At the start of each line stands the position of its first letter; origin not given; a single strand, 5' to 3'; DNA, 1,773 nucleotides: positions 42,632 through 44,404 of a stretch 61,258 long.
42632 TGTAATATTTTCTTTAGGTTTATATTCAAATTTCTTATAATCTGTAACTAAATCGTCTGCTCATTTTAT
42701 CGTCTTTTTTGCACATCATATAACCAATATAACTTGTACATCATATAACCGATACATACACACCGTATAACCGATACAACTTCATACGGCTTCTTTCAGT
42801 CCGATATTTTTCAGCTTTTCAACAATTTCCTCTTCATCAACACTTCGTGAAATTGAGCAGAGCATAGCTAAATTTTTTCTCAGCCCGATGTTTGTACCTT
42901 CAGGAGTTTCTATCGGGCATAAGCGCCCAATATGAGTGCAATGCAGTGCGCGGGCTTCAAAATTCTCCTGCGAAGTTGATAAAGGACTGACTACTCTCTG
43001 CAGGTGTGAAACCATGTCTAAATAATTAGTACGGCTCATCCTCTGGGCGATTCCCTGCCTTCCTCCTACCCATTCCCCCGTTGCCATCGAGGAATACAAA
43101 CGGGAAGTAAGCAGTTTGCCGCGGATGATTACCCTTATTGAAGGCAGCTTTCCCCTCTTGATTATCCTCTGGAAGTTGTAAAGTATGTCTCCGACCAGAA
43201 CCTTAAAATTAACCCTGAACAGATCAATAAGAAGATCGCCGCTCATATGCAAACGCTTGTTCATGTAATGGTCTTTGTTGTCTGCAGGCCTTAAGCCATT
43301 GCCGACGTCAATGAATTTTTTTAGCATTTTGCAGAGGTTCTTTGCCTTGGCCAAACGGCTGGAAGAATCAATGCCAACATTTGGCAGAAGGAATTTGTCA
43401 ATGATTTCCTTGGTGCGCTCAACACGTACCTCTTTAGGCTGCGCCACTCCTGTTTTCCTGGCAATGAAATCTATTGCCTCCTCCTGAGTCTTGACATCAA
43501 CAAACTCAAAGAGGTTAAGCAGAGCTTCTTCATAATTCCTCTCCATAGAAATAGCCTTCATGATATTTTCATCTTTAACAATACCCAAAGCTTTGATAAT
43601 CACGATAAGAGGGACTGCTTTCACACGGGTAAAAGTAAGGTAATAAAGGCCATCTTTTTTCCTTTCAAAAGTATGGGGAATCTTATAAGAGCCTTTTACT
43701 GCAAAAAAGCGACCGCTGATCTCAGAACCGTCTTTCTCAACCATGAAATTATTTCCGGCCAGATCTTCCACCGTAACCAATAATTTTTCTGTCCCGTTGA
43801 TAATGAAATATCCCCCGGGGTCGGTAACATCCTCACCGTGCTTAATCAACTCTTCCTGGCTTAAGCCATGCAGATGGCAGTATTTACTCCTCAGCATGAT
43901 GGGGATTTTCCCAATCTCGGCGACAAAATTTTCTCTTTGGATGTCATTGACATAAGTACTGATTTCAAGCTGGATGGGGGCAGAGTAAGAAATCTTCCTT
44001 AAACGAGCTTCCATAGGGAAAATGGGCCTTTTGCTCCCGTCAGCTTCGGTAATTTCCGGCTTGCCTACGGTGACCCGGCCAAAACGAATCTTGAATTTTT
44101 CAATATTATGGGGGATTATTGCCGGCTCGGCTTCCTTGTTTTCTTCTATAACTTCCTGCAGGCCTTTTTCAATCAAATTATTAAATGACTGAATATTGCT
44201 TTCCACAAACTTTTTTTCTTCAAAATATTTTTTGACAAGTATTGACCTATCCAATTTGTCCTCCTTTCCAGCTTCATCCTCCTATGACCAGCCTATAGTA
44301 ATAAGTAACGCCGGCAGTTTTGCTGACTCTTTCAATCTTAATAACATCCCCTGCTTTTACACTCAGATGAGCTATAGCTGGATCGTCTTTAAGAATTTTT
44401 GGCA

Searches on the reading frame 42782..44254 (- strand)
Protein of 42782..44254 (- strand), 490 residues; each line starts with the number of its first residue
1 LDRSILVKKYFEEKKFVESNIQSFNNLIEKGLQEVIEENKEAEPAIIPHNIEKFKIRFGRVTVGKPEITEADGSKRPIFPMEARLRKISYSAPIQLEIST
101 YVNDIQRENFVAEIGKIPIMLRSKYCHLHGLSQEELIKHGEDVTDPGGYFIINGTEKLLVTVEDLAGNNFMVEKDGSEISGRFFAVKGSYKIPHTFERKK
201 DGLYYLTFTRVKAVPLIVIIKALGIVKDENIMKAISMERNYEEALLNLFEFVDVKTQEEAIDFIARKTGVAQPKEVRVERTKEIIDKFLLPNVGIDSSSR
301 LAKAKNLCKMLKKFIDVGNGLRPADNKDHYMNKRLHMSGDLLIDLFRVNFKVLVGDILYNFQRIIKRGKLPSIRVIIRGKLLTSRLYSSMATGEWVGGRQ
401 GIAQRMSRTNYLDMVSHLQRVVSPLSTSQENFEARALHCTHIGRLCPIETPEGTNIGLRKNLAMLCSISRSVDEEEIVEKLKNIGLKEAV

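Call 33: find_homologous_proteins(query=window:42782-44254:-, max_evalue=1e-50)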
Query window:42782-44254:- (490 aa): 3603 proteins with E <= 1e-50 among 8000 candidates; the best 120 are listed.
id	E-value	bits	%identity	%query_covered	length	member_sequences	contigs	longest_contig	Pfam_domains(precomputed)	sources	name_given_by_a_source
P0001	0.0e+0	1083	100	100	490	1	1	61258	PF04565.22,PF04561.20,PF04563.21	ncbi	ncbi:MAG: DNA-directed RNA polymerase subunit B'' [Nanoarchaeota archaeon]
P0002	0.0e+0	1035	94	100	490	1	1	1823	PF04565.22,PF04561.20,PF04563.21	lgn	-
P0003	6.4e-283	957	84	100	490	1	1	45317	PF04565.22,PF04561.20,PF04563.21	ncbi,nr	ncbi:MAG: DNA-directed RNA polymerase subunit B'' [Nanoarchaeota archaeon]|nr:DNA-directed RNA polym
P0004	4.9e-282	954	85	100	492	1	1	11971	PF04565.22,PF04561.20,PF04563.21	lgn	-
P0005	7.7e-282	953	84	100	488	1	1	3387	PF04565.22,PF04561.20,PF04563.21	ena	-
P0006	8.7e-282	953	84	100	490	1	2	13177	PF04565.22,PF04561.20,PF04563.21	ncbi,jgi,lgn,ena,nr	ncbi:MAG: DNA-directed RNA polymerase subunit B'' [Nanoarchaeota archaeon]|nr:DNA-directed RNA polym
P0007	9.3e-281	950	84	100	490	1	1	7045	PF04565.22,PF04561.20,PF04563.21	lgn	-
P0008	1.7e-280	949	84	100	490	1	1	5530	PF04565.22,PF04561.20,PF04563.21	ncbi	-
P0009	2.1e-280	948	84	100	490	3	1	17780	PF04565.22,PF04561.20,PF04563.21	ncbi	-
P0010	3.3e-280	948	84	100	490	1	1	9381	PF04565.22,PF04561.20,PF04563.21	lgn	-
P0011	7.6e-280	946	84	100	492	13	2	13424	PF04565.22,PF04561.20,PF04563.21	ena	-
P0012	9.2e-280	946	84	100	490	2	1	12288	PF04565.22,PF04561.20,PF04563.21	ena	-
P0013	1.3e-279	946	84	100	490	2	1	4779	PF04565.22,PF04561.20,PF04563.21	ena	-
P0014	3.6e-279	944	82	100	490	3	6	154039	PF04565.22,PF04561.20,PF04563.21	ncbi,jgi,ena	-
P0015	3.7e-279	944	84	100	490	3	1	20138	PF04565.22,PF04561.20,PF04563.21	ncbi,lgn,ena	-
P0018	5.3e-278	940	83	100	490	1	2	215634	PF04565.22,PF04561.20,PF04563.21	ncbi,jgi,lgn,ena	-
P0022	5.9e-277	937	83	100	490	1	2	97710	PF04565.22,PF04561.20,PF04563.21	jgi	-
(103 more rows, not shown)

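Call 34: find_encoding_contigs(protein=P0003, flank=10000, max_places=1)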
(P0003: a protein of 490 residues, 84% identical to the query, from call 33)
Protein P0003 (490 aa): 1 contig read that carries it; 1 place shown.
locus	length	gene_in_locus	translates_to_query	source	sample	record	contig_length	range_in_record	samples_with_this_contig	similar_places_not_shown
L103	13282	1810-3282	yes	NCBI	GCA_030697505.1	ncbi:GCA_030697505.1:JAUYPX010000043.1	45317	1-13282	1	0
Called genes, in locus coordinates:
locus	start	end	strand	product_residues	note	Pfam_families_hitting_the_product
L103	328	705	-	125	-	-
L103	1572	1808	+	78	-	PF01191:RNA_pol_Rpb5_C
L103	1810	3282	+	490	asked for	PF04563:RNA_pol_Rpb2_1, PF04561:RNA_pol_Rpb2_2, PF04565:RNA_pol_Rpb2_3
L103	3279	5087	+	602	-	PF04566:RNA_pol_Rpb2_4, PF04567:RNA_pol_Rpb2_5 (weak), PF00562:RNA_pol_Rpb2_6, PF04560:RNA_pol_Rpb2_7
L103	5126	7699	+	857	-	PF04997:RNA_pol_Rpb1_1, PF00623:RNA_pol_Rpb1_2, PF04983:RNA_pol_Rpb1_3, PF05000:RNA_pol_Rpb1_4, PF04998:RNA_pol_Rpb1_5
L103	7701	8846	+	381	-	PF04998:RNA_pol_Rpb1_5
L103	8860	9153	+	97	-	-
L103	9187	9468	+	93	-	PF01248:Ribosomal_L7Ae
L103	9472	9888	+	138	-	PF07650:KH_2, PF13083:KH_KhpA-B (faint), PF26594:KH_NusA_2nd (weak), PF00013:KH_1 (weak), PF26594:KH_NusA_2nd (weak)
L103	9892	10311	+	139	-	PF00164:Ribosom_S12_S23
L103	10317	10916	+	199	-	PF00177:Ribosomal_S7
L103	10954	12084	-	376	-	PF01702:TGT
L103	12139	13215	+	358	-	PF00814:TsaD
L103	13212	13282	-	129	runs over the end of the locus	PF01850:PIN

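Call 35: find_encoding_contigs(protein=P0018, flank=10000, max_places=1)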
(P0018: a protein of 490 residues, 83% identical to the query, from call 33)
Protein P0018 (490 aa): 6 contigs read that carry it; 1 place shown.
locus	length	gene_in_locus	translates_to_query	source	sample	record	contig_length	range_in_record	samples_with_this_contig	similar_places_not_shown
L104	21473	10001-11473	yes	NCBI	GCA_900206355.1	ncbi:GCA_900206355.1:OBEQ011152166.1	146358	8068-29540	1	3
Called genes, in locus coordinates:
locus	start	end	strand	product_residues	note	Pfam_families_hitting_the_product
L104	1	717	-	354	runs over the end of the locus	PF01612:DNA_pol_A_exo1, PF00570:HRDC (weak)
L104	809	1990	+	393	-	PF04285:DUF444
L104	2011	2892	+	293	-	PF00413:Peptidase_M10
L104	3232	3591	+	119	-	PF13975:gag-asp_proteas (weak), PF05618:RimB-like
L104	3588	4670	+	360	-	PF14397:ATPgrasp_ST (faint), PF02222:ATP-grasp (weak), PF02655:ATP-grasp_3, PF02955:GSH-S_ATP, PF08443:RimK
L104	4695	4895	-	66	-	-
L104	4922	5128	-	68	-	-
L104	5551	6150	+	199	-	-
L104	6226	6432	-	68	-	-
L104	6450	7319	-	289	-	PF01256:Carb_kinase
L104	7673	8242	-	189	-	-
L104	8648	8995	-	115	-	-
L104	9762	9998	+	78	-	PF01191:RNA_pol_Rpb5_C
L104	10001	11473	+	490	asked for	PF04563:RNA_pol_Rpb2_1, PF04561:RNA_pol_Rpb2_2, PF04565:RNA_pol_Rpb2_3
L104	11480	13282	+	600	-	PF04566:RNA_pol_Rpb2_4, PF04567:RNA_pol_Rpb2_5 (weak), PF00562:RNA_pol_Rpb2_6, PF04560:RNA_pol_Rpb2_7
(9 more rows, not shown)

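Call 36: find_encoding_contigs(protein=P0014, flank=10000, max_places=1)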
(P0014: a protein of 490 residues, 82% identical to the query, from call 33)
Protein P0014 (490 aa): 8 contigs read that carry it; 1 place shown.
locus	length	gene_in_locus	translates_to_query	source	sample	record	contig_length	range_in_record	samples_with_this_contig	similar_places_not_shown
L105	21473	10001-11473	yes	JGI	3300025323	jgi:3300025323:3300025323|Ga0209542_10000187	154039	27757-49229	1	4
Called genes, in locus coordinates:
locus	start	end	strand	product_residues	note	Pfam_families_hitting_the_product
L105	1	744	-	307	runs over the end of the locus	-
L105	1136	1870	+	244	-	PF01925:TauE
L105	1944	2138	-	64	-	-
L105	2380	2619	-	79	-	-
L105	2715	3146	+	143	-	-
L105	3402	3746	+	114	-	PF13975:gag-asp_proteas, PF05618:RimB-like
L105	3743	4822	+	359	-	PF14397:ATPgrasp_ST (faint), PF02655:ATP-grasp_3, PF02955:GSH-S_ATP, PF08443:RimK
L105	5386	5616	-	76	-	-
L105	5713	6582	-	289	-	PF01256:Carb_kinase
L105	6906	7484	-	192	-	-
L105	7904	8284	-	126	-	-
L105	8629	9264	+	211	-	PF00702:Hydrolase, PF06888:Put_Phosphatase (weak), PF12710:HAD, PF13419:HAD_2, PF08282:Hydrolase_3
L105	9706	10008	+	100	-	PF01191:RNA_pol_Rpb5_C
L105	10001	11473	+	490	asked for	PF04563:RNA_pol_Rpb2_1, PF04561:RNA_pol_Rpb2_2, PF04565:RNA_pol_Rpb2_3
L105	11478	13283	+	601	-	PF04566:RNA_pol_Rpb2_4, PF04567:RNA_pol_Rpb2_5, PF00562:RNA_pol_Rpb2_6, PF04560:RNA_pol_Rpb2_7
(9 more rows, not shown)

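Call 37: find_encoding_contigs(protein=P0022, flank=10000, max_places=1)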
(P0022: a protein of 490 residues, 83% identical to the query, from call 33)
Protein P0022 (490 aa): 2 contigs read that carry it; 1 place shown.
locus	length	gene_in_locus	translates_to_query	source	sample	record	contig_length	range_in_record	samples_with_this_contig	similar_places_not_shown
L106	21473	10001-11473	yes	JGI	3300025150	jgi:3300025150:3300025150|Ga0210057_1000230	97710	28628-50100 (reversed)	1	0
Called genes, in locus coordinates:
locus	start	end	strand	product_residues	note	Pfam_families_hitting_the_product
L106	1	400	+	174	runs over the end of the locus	PF00226:DnaJ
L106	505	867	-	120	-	PF10049:DUF2283 (faint)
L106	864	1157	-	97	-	PF27370:MJ0788 (weak)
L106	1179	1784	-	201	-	-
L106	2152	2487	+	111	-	PF13975:gag-asp_proteas (weak), PF05618:RimB-like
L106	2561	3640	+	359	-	PF14397:ATPgrasp_ST (faint), PF02655:ATP-grasp_3, PF02955:GSH-S_ATP, PF08443:RimK, PF02222:ATP-grasp (weak)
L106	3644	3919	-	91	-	PF18893:DUF5652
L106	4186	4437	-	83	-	-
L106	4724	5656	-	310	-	PF01256:Carb_kinase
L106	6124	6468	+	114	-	-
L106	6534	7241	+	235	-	PF13091:PLDc_2 (weak)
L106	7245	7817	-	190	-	-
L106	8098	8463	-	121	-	-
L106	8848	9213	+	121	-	PF02152:FolB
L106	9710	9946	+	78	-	PF01191:RNA_pol_Rpb5_C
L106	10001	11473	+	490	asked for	PF04563:RNA_pol_Rpb2_1, PF04561:RNA_pol_Rpb2_2, PF04565:RNA_pol_Rpb2_3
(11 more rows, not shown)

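Call 57: find_encoding_contigs(protein=P0004, flank=6000, max_places=1)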
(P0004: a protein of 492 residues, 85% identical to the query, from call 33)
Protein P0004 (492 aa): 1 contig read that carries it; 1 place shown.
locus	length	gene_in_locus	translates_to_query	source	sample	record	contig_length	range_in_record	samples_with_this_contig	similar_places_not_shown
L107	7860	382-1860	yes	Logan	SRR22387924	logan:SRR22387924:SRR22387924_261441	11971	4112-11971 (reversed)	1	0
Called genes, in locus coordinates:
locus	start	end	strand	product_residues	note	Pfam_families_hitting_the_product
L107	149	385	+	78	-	PF01191:RNA_pol_Rpb5_C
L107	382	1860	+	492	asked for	PF04563:RNA_pol_Rpb2_1, PF04561:RNA_pol_Rpb2_2, PF04565:RNA_pol_Rpb2_3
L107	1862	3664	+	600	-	PF04566:RNA_pol_Rpb2_4, PF04567:RNA_pol_Rpb2_5, PF00562:RNA_pol_Rpb2_6, PF04560:RNA_pol_Rpb2_7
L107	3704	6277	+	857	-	PF04997:RNA_pol_Rpb1_1, PF00623:RNA_pol_Rpb1_2, PF04983:RNA_pol_Rpb1_3, PF05000:RNA_pol_Rpb1_4, PF04998:RNA_pol_Rpb1_5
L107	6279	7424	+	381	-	PF04998:RNA_pol_Rpb1_5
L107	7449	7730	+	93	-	PF01248:Ribosomal_L7Ae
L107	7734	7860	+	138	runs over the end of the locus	PF07650:KH_2, PF13083:KH_KhpA-B (faint), PF00013:KH_1 (faint), PF26594:KH_NusA_2nd (weak)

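Call 58: find_encoding_contigs(protein=P0009, flank=6000, max_places=1)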
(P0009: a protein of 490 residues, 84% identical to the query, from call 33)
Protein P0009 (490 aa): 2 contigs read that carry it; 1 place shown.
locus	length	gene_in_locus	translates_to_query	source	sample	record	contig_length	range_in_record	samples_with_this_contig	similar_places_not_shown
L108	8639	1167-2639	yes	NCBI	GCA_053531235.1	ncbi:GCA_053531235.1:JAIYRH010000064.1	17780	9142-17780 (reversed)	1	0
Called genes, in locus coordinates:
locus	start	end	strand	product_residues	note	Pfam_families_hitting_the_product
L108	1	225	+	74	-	?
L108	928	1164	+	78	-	PF01191:RNA_pol_Rpb5_C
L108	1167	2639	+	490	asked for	PF04563:RNA_pol_Rpb2_1, PF04561:RNA_pol_Rpb2_2, PF04565:RNA_pol_Rpb2_3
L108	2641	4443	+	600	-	PF04566:RNA_pol_Rpb2_4, PF04567:RNA_pol_Rpb2_5, PF00562:RNA_pol_Rpb2_6, PF04560:RNA_pol_Rpb2_7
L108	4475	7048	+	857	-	PF04997:RNA_pol_Rpb1_1, PF00623:RNA_pol_Rpb1_2, PF04983:RNA_pol_Rpb1_3, PF05000:RNA_pol_Rpb1_4, PF04998:RNA_pol_Rpb1_5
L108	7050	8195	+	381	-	PF04998:RNA_pol_Rpb1_5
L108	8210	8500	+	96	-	PF01248:Ribosomal_L7Ae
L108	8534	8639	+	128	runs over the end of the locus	PF07650:KH_2, PF13083:KH_KhpA-B (faint), PF00013:KH_1 (faint), PF26594:KH_NusA_2nd (weak)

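Call 59: find_encoding_contigs(protein=P0015, flank=6000, max_places=1)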
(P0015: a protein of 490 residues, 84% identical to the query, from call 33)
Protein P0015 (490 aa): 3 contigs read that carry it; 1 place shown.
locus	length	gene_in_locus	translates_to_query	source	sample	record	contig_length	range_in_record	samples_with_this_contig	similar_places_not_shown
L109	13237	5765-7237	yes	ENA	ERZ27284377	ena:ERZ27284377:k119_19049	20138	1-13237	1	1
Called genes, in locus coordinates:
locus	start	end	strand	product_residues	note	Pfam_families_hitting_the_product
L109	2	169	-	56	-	?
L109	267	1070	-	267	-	-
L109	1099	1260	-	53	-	-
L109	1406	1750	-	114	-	-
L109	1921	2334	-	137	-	PF01092:Ribosomal_S6e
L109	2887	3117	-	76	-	-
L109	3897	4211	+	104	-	-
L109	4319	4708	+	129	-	-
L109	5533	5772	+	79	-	PF01191:RNA_pol_Rpb5_C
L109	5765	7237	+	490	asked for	PF04563:RNA_pol_Rpb2_1, PF04561:RNA_pol_Rpb2_2, PF04565:RNA_pol_Rpb2_3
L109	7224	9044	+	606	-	PF04566:RNA_pol_Rpb2_4, PF04567:RNA_pol_Rpb2_5, PF00562:RNA_pol_Rpb2_6, PF04560:RNA_pol_Rpb2_7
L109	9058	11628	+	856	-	PF04997:RNA_pol_Rpb1_1, PF00623:RNA_pol_Rpb1_2, PF04983:RNA_pol_Rpb1_3, PF05000:RNA_pol_Rpb1_4, PF04998:RNA_pol_Rpb1_5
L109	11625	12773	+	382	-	PF04998:RNA_pol_Rpb1_5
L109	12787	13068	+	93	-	PF01248:Ribosomal_L7Ae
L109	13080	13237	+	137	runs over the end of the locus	PF07650:KH_2 (faint), PF00013:KH_1 (faint), PF26594:KH_NusA_2nd (weak)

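Call 60: find_encoding_contigs(protein=P0006, flank=6000, max_places=1)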
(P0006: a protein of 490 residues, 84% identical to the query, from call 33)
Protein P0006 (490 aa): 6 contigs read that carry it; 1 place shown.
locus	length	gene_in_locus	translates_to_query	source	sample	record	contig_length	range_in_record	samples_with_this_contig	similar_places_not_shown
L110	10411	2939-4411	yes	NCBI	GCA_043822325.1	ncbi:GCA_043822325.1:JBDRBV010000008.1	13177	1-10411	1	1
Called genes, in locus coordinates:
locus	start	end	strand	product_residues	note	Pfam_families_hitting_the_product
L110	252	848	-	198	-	-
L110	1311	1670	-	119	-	-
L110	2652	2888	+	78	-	PF01191:RNA_pol_Rpb5_C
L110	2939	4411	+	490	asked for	PF04563:RNA_pol_Rpb2_1, PF04561:RNA_pol_Rpb2_2, PF04565:RNA_pol_Rpb2_3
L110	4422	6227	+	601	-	PF04566:RNA_pol_Rpb2_4, PF04567:RNA_pol_Rpb2_5, PF00562:RNA_pol_Rpb2_6, PF04560:RNA_pol_Rpb2_7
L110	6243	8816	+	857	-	PF04997:RNA_pol_Rpb1_1, PF00623:RNA_pol_Rpb1_2, PF04983:RNA_pol_Rpb1_3, PF05000:RNA_pol_Rpb1_4, PF04998:RNA_pol_Rpb1_5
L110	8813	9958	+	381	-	PF04998:RNA_pol_Rpb1_5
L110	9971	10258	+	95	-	PF01248:Ribosomal_L7Ae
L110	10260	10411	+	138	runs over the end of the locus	PF07650:KH_2 (faint), PF13083:KH_KhpA-B (faint), PF26594:KH_NusA_2nd (faint), PF00013:KH_1 (faint)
